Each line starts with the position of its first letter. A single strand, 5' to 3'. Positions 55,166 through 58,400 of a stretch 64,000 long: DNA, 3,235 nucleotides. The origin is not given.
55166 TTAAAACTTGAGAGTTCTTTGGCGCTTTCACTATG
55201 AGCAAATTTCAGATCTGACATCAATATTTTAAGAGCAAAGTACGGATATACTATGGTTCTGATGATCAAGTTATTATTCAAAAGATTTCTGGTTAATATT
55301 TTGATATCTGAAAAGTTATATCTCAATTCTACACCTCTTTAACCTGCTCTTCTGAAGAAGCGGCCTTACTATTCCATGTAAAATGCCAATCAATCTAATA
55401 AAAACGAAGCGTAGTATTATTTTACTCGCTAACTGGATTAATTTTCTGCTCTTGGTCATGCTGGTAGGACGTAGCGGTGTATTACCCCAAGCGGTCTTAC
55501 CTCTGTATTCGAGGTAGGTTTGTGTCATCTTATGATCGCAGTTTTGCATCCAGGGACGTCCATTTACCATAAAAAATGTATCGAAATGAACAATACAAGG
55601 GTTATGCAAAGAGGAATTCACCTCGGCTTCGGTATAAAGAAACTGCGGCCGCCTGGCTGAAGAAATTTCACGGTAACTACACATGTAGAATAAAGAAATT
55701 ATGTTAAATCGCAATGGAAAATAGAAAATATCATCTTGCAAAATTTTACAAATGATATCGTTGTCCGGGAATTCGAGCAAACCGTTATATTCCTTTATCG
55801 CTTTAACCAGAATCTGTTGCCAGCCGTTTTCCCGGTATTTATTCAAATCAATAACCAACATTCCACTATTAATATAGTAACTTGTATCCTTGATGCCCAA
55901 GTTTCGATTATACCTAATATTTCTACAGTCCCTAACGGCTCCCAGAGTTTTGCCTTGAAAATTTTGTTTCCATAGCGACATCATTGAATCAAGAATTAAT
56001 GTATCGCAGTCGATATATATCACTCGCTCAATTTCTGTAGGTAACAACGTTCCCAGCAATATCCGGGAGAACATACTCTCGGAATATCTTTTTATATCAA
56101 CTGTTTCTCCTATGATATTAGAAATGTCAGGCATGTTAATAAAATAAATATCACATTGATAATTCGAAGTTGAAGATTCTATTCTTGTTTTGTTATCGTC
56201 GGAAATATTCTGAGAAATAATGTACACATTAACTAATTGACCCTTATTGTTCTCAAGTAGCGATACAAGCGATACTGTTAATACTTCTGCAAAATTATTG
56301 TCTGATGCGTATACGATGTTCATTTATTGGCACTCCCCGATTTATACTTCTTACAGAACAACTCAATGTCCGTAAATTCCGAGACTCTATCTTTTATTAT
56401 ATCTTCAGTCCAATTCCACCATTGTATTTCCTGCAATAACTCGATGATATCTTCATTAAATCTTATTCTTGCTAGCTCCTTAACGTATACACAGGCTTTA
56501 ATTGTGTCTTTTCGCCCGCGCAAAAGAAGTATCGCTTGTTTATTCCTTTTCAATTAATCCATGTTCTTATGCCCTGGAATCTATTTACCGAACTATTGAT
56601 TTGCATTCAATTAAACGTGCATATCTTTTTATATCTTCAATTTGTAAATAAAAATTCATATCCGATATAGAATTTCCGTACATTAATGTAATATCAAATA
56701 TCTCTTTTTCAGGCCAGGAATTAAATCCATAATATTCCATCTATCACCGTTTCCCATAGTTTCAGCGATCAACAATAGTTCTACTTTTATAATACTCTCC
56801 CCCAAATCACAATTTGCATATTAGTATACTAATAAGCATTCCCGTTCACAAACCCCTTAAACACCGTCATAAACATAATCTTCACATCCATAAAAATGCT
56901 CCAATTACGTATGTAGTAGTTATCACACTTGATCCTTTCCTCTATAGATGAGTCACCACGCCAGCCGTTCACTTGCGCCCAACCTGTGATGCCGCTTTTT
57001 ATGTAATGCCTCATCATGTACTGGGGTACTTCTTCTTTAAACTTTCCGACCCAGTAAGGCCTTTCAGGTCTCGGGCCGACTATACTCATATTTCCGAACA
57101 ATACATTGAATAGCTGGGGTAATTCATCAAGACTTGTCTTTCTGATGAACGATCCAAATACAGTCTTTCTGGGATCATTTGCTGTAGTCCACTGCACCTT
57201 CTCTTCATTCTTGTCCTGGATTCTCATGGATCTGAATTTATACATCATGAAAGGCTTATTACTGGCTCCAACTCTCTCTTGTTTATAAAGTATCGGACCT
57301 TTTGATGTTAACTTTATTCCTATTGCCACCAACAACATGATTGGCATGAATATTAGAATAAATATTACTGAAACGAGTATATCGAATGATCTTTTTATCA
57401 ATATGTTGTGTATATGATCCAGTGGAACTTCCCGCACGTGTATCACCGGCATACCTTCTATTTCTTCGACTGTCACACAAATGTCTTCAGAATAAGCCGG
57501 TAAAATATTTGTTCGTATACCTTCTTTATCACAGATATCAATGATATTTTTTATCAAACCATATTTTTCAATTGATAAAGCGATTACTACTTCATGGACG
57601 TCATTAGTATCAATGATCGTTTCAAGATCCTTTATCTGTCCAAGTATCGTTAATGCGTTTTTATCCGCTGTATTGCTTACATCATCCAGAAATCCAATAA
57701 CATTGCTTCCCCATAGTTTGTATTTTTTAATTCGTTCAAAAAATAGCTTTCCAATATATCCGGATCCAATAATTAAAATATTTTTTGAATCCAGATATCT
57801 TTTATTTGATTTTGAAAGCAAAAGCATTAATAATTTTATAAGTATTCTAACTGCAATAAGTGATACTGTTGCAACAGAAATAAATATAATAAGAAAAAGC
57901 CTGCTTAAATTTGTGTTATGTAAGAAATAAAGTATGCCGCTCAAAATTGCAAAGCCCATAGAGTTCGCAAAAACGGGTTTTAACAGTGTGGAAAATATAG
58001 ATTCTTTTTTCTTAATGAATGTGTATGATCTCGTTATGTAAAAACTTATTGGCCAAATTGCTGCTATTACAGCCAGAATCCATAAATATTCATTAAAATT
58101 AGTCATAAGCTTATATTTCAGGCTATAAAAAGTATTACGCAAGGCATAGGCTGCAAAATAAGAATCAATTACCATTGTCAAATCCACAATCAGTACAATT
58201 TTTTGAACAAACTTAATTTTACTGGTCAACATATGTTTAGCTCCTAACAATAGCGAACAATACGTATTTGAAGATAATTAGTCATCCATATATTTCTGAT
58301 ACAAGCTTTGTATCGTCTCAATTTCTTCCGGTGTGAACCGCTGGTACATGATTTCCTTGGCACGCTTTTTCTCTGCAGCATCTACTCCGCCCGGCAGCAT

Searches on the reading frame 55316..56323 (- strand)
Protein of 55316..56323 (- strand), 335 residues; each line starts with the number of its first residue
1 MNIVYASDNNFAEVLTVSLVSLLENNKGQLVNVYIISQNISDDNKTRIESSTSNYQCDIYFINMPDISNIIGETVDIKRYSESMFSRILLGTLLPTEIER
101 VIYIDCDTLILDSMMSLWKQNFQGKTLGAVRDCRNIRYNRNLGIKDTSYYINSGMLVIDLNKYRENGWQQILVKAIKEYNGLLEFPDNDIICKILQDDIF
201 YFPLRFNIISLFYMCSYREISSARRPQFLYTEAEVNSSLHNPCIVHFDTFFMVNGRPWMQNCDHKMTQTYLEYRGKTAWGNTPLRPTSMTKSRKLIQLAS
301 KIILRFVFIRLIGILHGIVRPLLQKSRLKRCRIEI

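Call 48: search_protein_families(library=pfam, proteins=[window:55316-56323:-], max_evalue=0.00001)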
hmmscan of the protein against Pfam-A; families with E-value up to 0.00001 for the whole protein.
window:55316-56323:- (335 aa): 2 families
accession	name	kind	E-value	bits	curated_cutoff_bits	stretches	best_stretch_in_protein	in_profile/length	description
PF01501.26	Glyco_transf_8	-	1.3e-34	120.3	24.3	1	2-260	1-251/253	Glycosyl transferase family 8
PF18404.7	Glyco_transf_24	-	3.8e-11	43.3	25.7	1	6-173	7-180/268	Glucosyltransferase 24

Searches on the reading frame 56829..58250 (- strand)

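Call 48: search_protein_families(library=pfam, proteins=[window:56829-58250:-], max_evalue=0.00001)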
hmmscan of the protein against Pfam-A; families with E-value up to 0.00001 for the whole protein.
window:56829-58250:- (473 aa): 2 families
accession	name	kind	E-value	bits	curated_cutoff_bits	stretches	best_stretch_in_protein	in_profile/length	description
PF02397.22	Bac_transf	-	6.5e-70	234.7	27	1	286-466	1-177/179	Bacterial sugar transferase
PF13727.12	CoA_binding_3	-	2.8e-18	67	25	1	89-251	18-175/175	CoA-binding domain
